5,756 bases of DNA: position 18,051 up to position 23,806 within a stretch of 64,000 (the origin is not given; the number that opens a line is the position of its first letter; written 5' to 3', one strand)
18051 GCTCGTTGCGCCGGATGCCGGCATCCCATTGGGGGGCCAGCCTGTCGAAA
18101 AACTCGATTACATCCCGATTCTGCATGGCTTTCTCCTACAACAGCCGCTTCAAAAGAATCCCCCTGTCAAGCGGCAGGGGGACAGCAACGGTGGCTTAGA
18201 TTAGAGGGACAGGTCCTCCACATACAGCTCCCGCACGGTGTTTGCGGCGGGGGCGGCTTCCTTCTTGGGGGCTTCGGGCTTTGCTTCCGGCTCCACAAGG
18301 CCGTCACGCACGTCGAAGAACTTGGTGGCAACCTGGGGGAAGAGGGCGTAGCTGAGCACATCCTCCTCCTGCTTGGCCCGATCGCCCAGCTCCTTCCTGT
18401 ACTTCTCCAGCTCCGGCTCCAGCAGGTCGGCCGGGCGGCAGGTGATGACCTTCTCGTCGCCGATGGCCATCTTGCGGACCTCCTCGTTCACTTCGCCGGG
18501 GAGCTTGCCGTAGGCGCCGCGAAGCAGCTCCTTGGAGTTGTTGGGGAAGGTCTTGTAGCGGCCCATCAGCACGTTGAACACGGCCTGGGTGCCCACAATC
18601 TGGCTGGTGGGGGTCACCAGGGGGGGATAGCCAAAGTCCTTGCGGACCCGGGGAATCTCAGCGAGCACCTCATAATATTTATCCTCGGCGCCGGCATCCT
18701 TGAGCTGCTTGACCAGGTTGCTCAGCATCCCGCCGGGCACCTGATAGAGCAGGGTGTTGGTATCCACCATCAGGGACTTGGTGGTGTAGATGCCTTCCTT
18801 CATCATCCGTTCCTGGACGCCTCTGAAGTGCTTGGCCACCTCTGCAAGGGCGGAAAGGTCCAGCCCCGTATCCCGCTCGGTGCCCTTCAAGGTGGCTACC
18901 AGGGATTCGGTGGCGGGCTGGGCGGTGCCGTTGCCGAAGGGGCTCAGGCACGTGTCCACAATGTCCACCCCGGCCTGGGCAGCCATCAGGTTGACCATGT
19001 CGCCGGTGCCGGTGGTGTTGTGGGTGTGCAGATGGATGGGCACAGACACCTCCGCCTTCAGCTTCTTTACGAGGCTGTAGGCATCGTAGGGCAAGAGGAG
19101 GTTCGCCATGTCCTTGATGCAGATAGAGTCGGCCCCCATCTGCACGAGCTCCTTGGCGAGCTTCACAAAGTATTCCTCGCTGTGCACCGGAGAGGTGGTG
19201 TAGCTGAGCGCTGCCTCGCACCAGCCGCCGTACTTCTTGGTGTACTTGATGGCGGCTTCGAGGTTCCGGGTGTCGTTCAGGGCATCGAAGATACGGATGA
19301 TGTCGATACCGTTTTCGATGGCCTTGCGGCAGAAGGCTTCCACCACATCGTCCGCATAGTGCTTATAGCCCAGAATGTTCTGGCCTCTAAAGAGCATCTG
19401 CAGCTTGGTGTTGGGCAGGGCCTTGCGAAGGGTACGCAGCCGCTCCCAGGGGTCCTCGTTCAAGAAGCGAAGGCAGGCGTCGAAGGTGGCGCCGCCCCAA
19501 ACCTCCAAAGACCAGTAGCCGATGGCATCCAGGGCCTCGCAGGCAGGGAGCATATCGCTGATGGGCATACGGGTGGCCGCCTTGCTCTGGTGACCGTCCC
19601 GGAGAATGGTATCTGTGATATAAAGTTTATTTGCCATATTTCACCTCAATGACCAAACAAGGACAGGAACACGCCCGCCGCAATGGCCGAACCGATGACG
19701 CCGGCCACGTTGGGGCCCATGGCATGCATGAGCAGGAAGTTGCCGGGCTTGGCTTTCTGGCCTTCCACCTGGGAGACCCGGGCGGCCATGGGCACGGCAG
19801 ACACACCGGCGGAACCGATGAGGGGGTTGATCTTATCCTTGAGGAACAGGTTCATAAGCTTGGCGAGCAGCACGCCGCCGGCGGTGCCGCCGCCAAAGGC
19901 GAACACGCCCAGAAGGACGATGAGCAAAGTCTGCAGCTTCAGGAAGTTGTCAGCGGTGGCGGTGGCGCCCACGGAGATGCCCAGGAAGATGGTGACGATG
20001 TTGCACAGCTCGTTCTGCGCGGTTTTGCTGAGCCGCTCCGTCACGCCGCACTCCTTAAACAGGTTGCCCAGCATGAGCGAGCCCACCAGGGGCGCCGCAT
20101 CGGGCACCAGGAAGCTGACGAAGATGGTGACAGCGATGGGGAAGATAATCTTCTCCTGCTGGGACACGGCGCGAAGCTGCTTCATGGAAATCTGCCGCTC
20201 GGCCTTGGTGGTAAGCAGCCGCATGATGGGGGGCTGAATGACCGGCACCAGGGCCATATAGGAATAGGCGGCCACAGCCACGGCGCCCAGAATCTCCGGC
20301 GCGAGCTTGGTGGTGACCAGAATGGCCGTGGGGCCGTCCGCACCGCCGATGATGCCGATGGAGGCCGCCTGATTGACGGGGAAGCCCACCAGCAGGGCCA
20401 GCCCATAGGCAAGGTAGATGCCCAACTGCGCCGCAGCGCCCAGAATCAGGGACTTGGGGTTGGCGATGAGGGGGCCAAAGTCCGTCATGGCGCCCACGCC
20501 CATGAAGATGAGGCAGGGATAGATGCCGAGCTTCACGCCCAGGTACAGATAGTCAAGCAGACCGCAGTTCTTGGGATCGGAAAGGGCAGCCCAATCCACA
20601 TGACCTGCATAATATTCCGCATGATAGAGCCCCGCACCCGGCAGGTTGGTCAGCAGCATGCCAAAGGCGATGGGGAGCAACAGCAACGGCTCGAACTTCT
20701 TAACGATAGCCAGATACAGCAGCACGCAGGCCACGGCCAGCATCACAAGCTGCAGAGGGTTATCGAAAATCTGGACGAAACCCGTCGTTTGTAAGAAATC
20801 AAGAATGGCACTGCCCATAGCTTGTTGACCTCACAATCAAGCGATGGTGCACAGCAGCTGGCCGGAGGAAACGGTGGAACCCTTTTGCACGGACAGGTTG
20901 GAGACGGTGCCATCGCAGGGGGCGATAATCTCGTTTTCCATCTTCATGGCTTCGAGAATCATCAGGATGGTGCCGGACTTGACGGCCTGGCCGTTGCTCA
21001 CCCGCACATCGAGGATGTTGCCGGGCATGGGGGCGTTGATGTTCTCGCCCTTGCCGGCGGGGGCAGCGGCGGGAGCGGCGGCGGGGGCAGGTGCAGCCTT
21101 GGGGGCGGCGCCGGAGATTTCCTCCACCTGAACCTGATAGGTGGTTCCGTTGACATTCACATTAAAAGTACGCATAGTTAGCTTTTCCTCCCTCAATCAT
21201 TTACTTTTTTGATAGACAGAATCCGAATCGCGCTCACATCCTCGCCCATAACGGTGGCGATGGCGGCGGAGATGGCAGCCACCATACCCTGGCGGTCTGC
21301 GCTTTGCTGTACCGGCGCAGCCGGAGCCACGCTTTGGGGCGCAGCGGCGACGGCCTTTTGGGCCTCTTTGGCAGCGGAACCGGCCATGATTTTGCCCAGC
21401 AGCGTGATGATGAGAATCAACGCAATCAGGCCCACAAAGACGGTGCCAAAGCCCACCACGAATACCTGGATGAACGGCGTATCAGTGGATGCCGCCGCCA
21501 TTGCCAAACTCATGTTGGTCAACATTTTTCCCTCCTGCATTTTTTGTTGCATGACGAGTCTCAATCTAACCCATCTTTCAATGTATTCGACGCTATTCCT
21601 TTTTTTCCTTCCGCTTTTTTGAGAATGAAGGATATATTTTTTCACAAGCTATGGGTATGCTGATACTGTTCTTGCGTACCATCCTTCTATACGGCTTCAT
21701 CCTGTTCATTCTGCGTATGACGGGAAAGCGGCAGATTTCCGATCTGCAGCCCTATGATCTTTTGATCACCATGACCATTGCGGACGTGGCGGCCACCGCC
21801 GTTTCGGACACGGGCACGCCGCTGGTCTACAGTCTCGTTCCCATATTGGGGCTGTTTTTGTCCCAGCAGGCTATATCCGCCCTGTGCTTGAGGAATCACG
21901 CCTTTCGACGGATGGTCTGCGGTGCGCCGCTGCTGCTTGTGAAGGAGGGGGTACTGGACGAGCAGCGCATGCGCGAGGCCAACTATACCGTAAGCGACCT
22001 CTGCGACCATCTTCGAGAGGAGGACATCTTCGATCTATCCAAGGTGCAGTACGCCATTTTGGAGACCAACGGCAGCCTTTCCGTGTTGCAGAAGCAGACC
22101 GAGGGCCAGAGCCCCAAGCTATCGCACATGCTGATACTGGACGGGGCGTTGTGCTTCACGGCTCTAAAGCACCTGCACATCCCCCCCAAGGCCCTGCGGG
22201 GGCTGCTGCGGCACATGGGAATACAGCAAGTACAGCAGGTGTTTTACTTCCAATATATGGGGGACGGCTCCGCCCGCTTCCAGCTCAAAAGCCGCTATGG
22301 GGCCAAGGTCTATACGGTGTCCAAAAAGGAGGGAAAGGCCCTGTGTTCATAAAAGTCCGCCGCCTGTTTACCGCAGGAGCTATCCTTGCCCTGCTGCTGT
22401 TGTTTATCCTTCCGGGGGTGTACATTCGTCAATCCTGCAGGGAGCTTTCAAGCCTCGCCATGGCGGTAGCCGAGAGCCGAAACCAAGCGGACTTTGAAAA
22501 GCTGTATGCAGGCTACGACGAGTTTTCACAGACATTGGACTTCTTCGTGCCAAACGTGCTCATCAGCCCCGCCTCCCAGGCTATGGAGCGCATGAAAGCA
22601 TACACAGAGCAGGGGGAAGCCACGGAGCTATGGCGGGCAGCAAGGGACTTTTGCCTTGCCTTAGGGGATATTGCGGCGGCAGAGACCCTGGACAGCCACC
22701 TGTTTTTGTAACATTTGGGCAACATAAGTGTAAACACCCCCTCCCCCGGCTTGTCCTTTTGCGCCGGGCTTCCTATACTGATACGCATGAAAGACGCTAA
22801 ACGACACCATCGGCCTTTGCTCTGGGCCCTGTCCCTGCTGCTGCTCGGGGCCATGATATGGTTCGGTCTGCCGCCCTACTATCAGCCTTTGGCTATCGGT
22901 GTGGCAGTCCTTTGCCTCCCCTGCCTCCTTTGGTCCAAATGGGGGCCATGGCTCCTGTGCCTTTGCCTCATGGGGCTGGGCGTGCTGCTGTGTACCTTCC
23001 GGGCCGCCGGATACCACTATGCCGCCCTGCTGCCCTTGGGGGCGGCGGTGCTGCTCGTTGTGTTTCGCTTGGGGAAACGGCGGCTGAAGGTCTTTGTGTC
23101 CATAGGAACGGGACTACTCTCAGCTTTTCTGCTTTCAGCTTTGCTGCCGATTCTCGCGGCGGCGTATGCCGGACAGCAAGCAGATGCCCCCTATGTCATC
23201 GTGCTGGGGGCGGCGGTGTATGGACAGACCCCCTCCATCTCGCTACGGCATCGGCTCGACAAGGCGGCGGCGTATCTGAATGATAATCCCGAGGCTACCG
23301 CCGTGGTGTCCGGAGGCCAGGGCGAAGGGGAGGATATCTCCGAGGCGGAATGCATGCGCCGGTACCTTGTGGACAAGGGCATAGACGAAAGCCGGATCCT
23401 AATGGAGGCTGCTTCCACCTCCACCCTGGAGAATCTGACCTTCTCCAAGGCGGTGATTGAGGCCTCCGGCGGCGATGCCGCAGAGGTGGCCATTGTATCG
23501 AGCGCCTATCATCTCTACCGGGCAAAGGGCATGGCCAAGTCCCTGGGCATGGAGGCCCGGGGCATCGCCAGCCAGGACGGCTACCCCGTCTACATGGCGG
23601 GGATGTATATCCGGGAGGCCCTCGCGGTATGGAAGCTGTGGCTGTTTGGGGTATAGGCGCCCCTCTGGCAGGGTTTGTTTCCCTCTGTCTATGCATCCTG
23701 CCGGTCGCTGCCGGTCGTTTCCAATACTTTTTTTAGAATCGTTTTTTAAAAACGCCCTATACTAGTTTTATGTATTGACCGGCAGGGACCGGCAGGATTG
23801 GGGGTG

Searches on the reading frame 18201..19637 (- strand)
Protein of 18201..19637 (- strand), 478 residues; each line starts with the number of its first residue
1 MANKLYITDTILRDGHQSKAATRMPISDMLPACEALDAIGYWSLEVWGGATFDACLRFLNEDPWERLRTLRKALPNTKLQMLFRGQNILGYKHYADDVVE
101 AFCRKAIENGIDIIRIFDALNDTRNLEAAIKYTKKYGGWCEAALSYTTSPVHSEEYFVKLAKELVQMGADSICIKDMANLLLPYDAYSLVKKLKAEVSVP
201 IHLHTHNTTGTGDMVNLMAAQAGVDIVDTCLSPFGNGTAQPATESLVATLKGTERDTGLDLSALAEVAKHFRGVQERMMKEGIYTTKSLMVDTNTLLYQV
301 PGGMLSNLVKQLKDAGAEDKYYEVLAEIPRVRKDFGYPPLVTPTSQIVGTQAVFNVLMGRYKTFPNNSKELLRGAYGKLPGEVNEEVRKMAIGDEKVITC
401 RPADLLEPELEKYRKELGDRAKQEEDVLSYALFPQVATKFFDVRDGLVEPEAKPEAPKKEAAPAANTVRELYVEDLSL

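Call 50: search_protein_families(library=pfam, proteins=[window:18201-19637:-], max_evalue=0.00001)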
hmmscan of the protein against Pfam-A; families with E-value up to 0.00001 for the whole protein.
window:18201-19637:- (478 aa): 2 families
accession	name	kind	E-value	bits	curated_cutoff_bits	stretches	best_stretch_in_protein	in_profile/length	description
PF02436.23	PYC_OADA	-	2.5e-58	197.6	27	1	297-451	3-166/201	Conserved carboxylase domain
PF00682.25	HMGL-like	-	1e-23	84.5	29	1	5-269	2-258/260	HMGL-like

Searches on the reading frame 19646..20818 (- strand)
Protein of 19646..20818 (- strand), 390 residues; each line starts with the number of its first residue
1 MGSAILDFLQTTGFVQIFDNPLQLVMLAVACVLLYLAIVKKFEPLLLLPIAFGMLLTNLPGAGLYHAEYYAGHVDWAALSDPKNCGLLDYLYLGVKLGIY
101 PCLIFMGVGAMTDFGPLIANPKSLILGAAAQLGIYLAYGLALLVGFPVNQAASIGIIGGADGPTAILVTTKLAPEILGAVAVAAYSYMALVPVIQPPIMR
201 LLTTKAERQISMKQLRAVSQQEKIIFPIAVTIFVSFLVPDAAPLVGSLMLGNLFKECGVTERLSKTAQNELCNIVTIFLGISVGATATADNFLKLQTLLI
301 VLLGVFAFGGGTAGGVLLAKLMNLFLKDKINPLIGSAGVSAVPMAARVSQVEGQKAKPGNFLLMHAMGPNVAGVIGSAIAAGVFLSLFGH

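Call 50: search_protein_families(library=pfam, proteins=[window:19646-20818:-], max_evalue=0.00001)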
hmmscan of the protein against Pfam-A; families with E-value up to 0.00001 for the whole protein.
window:19646-20818:- (390 aa): 1 family
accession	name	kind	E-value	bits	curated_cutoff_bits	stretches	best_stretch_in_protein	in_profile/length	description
PF03977.18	OAD_beta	-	3.5e-163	543.1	31.6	1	23-388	2-349/349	Na+-transporting oxaloacetate decarboxylase beta subunit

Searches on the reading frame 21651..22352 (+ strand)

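Call 50: search_protein_families(library=pfam, proteins=[window:21651-22352:+], max_evalue=0.00001)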
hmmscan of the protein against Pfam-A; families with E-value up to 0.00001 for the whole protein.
window:21651-22352:+ (233 aa): 1 family
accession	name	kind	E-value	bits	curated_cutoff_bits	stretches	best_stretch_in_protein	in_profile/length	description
PF04239.17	DUF421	-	3.6e-30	104.5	23.6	1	81-202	2-128/129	YetF C-terminal domain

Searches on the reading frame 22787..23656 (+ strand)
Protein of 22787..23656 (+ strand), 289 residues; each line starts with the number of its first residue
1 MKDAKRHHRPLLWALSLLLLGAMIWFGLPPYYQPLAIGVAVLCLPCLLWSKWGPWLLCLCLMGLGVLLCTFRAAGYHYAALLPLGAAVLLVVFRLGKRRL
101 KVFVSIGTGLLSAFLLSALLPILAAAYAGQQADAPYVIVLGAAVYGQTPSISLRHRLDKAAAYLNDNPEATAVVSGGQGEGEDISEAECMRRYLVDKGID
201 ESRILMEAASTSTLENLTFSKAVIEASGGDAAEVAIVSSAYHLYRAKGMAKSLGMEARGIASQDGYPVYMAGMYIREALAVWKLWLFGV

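Call 42: find_homologous_proteins(query=window:22787-23656:+, max_evalue=1e-40)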
Query window:22787-23656:+ (289 aa): 390 proteins with E <= 1e-40 among 8000 candidates; the best 120 are listed.
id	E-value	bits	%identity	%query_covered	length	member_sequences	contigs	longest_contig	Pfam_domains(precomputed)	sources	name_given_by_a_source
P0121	1.5e-185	633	100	100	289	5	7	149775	PF02698.24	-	-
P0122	9.9e-112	391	66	92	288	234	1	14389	PF02698.24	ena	-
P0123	1.1e-111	391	66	92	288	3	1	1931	PF02698.24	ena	-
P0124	1.4e-111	391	65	92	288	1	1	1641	PF02698.24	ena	-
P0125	1.8e-110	387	66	92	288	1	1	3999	PF02698.24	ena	-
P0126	4.6e-110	386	68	91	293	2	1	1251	PF02698.24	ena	-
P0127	4.7e-110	386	64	92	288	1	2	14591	PF02698.24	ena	-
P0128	8.4e-110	385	67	92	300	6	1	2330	PF02698.24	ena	-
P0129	1.6e-109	384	65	99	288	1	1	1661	PF02698.24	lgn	-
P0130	1.8e-109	384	66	92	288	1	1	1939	PF02698.24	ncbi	-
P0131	2.3e-109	383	64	100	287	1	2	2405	PF02698.24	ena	-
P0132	6.2e-109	382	65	91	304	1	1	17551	PF02698.24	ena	-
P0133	7.1e-109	382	64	96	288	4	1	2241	PF02698.24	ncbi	-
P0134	9.6e-109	381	65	92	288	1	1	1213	PF02698.24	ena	-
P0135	1.7e-108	380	66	92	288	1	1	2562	PF02698.24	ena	-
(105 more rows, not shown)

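Call 44: list_cluster_members(proteins=[P0121, P0001, P0002])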
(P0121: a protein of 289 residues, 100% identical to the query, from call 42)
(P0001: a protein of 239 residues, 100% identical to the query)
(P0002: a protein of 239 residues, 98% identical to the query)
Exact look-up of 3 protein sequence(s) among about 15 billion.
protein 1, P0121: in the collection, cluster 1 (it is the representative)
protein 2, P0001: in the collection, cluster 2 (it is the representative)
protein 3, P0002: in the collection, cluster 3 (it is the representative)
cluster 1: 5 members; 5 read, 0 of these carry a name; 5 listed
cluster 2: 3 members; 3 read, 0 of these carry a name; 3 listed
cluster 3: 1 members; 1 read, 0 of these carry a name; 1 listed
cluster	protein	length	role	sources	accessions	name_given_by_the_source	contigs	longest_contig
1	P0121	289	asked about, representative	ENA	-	-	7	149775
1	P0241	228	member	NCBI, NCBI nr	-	-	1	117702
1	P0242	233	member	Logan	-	-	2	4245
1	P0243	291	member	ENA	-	-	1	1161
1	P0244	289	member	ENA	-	-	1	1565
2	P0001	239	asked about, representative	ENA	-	-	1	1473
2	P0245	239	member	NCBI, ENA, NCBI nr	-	-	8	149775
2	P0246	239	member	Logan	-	-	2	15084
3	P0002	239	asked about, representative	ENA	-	-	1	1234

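Call 46: find_encoding_contigs(protein=P0246, flank=3000, max_places=3)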
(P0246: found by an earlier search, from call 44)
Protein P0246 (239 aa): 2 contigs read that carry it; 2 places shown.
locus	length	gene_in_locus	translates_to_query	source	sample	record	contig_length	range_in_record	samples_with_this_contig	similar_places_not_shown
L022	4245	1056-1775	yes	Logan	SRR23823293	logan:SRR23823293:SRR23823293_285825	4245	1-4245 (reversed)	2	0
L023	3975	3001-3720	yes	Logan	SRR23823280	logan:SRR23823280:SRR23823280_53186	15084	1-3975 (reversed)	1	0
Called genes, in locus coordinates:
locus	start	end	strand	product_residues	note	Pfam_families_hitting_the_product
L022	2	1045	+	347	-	?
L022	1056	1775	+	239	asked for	PF01479:S4, PF00849:PseudoU_synth_2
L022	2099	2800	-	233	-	PF02698:DUF218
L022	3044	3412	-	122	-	-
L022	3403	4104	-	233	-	PF04239:DUF421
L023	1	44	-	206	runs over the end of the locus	PF00226:DnaJ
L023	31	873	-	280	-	PF18937:DUF5685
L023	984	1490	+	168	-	-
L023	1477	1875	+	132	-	PF09579:Spore_YtfJ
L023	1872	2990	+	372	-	PF00768:Peptidase_S11, PF13354:Beta-lactamase2, PF07943:PBP5_C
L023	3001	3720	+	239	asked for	PF01479:S4, PF00849:PseudoU_synth_2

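Call 52: find_encoding_contigs(protein=P0241, flank=10000, max_places=3)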
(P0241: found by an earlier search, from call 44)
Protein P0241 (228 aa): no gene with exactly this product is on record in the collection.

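Call 53: find_encoding_contigs(protein=P0244, flank=3000, max_places=3)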
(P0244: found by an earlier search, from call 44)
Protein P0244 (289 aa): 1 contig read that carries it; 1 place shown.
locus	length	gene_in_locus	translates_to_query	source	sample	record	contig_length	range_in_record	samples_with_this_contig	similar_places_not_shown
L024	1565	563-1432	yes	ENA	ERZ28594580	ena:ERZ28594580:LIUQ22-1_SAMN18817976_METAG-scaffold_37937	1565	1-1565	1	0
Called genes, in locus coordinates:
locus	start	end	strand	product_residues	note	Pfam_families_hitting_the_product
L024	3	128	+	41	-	?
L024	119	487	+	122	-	-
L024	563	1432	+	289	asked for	PF02698:DUF218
